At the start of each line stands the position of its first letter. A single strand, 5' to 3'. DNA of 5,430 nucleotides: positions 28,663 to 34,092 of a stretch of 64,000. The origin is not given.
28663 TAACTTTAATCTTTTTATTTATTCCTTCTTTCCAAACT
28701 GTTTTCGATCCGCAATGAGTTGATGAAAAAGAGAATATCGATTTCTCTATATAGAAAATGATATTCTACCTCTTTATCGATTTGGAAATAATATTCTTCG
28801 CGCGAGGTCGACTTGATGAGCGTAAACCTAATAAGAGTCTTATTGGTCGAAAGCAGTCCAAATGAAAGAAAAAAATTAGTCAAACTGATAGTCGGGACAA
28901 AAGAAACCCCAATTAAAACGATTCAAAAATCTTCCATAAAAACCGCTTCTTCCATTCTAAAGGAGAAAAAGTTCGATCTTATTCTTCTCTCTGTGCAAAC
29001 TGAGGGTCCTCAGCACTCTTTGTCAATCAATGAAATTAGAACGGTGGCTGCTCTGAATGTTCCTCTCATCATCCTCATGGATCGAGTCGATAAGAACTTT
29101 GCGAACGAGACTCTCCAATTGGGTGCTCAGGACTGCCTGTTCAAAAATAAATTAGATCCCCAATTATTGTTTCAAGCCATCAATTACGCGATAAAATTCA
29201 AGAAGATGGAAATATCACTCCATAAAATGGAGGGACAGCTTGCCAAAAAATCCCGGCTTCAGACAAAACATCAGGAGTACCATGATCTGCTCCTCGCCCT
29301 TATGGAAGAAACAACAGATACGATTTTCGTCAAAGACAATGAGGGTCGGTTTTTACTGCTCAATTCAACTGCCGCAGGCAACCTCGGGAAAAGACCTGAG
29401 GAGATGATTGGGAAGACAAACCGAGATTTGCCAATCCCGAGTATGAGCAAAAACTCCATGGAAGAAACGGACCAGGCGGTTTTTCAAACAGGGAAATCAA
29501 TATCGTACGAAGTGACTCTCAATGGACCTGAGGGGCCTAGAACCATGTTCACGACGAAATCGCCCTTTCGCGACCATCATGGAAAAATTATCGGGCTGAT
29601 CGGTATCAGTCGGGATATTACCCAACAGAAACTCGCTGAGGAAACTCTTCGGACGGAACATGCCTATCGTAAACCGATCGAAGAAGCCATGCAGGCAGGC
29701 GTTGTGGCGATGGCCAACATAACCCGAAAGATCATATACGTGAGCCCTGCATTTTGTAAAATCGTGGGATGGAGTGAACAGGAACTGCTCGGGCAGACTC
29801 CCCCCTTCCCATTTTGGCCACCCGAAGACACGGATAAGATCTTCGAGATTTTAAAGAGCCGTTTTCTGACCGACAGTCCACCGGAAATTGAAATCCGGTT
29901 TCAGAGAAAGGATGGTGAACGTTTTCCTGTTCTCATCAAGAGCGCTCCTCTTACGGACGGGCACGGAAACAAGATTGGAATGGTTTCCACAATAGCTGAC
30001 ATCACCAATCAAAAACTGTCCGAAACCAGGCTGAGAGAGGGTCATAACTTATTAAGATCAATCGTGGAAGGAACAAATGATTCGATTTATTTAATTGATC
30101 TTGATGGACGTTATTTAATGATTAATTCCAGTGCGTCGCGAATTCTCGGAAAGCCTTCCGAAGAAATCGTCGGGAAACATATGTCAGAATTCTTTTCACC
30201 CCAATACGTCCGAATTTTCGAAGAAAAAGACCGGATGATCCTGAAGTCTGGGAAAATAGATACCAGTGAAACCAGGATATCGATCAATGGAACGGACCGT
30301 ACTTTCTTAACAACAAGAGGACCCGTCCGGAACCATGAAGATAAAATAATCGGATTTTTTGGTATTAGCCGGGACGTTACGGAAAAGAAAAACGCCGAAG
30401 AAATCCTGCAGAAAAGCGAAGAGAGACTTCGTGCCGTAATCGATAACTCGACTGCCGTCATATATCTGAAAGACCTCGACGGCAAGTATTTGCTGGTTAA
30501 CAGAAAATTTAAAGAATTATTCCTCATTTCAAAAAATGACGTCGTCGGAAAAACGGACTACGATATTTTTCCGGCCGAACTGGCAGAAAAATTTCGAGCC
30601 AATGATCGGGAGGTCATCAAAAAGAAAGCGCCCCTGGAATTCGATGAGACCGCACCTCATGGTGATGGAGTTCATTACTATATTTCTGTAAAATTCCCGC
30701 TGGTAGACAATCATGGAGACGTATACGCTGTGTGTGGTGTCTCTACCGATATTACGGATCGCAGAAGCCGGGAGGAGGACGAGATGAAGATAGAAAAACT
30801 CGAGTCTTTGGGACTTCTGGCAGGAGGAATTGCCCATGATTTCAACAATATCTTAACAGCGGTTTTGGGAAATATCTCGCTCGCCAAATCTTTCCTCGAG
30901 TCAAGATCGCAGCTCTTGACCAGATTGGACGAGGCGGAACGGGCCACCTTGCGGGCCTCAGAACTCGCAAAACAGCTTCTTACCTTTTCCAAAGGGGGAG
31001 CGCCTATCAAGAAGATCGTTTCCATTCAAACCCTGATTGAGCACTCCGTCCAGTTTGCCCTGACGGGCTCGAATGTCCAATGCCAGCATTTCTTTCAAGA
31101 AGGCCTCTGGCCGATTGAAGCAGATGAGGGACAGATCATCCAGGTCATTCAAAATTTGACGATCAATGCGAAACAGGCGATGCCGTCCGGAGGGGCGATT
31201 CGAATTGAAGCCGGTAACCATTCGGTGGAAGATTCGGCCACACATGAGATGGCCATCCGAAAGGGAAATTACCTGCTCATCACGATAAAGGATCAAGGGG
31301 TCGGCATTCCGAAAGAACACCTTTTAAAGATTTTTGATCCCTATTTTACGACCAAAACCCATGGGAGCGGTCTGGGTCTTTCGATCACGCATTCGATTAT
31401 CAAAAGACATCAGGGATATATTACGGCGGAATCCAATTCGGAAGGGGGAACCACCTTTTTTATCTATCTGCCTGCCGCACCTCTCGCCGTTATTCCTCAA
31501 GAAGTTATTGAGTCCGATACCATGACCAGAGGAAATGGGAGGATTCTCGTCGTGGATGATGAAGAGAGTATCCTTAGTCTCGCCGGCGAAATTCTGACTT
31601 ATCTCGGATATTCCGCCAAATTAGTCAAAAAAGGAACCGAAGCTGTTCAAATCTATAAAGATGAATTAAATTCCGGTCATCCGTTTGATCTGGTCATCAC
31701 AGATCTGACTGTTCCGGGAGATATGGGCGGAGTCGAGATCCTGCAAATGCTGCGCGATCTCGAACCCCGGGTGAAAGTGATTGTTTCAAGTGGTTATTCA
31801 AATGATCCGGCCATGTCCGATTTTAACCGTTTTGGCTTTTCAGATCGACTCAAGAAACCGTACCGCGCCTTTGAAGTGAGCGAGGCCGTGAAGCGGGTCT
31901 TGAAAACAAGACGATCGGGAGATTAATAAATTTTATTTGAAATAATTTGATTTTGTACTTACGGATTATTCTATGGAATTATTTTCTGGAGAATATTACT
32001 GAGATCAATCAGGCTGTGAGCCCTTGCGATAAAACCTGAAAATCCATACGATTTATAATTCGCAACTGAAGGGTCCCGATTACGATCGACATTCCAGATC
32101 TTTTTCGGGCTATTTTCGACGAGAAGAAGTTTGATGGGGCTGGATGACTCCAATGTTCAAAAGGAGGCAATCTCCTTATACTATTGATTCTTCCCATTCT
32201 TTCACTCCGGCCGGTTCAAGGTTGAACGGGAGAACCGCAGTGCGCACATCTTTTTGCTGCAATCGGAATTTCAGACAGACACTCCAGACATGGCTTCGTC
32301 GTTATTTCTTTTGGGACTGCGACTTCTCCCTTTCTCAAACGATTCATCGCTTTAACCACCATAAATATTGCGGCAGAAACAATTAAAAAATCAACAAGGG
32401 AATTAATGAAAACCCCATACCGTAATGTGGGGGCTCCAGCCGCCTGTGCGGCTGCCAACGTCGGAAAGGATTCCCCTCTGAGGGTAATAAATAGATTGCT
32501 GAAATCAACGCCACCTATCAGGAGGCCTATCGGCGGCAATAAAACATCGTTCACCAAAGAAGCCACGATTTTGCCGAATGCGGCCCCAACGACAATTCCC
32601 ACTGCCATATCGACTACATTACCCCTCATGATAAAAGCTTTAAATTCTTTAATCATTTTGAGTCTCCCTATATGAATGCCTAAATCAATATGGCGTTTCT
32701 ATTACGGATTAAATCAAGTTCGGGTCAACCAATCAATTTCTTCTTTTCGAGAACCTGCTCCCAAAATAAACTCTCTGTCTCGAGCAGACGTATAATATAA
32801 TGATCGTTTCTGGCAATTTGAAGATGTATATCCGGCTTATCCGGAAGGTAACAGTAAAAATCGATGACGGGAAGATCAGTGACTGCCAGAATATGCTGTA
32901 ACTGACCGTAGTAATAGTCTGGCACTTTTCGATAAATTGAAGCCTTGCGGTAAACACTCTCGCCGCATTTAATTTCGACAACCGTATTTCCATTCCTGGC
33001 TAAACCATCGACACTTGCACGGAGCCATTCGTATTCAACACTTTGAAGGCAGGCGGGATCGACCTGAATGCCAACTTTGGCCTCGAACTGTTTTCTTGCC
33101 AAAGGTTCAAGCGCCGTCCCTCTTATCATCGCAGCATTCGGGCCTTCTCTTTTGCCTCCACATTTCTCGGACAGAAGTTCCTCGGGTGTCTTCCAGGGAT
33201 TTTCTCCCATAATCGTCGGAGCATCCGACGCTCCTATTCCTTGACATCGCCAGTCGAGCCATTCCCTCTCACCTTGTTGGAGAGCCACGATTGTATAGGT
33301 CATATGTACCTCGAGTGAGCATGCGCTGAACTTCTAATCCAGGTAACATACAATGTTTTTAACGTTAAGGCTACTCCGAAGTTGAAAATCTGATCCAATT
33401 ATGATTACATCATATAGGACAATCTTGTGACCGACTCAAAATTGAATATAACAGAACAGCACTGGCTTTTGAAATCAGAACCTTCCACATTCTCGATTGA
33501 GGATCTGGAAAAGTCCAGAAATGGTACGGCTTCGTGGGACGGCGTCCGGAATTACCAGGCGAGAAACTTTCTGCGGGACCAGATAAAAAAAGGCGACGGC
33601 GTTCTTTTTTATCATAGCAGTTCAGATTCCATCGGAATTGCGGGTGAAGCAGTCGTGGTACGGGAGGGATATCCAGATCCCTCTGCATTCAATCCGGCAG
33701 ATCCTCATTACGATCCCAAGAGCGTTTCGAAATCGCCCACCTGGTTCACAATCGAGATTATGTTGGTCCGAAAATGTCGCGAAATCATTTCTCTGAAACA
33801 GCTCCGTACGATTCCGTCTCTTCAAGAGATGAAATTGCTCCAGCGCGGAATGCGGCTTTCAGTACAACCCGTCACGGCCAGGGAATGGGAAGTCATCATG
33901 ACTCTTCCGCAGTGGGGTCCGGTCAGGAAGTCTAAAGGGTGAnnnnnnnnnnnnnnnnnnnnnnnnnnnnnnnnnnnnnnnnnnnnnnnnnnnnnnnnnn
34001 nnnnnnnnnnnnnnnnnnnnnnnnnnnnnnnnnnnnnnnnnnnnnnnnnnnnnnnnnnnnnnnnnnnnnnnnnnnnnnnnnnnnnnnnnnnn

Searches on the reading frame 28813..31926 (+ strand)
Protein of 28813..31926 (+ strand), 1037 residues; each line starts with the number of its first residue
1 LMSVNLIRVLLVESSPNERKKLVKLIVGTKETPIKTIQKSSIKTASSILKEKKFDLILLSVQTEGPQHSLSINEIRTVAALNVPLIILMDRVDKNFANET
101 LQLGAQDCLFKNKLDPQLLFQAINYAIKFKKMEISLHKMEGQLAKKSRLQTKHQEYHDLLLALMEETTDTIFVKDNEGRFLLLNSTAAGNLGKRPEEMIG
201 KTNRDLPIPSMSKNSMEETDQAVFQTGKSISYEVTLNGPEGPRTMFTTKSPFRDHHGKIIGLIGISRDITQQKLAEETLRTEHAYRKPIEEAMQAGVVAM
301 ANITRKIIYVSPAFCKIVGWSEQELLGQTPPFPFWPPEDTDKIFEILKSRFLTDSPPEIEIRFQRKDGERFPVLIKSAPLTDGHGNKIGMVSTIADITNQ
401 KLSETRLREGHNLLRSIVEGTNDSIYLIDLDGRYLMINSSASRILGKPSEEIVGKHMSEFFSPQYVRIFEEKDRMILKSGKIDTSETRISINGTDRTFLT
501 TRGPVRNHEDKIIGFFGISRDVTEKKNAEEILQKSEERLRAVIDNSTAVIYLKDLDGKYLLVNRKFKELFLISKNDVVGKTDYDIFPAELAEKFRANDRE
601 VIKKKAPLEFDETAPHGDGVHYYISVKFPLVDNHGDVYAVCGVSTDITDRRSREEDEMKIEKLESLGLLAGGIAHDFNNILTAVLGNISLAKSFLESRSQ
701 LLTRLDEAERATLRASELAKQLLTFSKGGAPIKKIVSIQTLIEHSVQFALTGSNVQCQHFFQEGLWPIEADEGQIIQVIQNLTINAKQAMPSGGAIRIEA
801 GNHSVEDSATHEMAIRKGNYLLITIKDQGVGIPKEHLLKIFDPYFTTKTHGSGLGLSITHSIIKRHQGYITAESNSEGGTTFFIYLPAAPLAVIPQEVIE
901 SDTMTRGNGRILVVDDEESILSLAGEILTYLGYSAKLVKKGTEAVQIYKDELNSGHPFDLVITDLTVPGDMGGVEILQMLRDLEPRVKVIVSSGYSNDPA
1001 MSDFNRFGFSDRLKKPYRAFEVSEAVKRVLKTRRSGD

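Call 115: search_protein_families(library=pfam, proteins=[window:28813-31926:+], max_evalue=0.000001)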
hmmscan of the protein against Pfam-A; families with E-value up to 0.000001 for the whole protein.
window:28813-31926:+ (1037 aa): 8 families
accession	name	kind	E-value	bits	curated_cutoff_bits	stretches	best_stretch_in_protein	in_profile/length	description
PF08448.16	PAS_4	-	2.4e-72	240.6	23.1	4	544-651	2-109/110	PAS fold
PF13426.13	PAS_9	-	1.6e-52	176.6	27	4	303-398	9-102/103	PAS domain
PF00989.32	PAS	-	9.2e-51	171.1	22.6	3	413-522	2-113/113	PAS fold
PF00072.30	Response_reg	-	1.5e-25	90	30.2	1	911-1026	1-110/111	Response regulator receiver domain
PF02518.31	HATPase_c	-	8.1e-23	81.4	26.4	1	771-889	2-110/111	Histidine kinase-, DNA gyrase B-, and HSP90-like ATPase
PF08447.18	PAS_3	-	4.5e-19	69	25.6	1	307-394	1-89/89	PAS fold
PF13188.13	PAS_8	-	4.8e-19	68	21.8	0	412-460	1-46/65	PAS domain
PF00512.31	HisKA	-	4.8e-07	30.2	26.9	0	667-729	3-64/66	His Kinase A (phospho-acceptor) domain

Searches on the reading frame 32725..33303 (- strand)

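Call 115: search_protein_families(library=pfam, proteins=[window:32725-33303:-], max_evalue=0.000001)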
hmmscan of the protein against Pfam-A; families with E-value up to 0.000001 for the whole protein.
window:32725-33303:- (192 aa): 1 family
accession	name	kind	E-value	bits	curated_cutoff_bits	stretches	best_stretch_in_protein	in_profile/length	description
PF09588.16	YqaJ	-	1.5e-28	100.4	22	1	14-143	1-148/150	YqaJ-like viral recombinase domain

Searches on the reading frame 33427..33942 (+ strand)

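Call 115: search_protein_families(library=pfam, proteins=[window:33427-33942:+], max_evalue=0.000001)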
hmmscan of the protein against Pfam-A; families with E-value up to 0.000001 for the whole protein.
window:33427-33942:+ (171 aa): 1 family
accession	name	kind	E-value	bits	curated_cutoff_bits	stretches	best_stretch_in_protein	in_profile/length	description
PF01878.24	EVE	-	7.2e-49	166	23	1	11-159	1-144/145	EVE domain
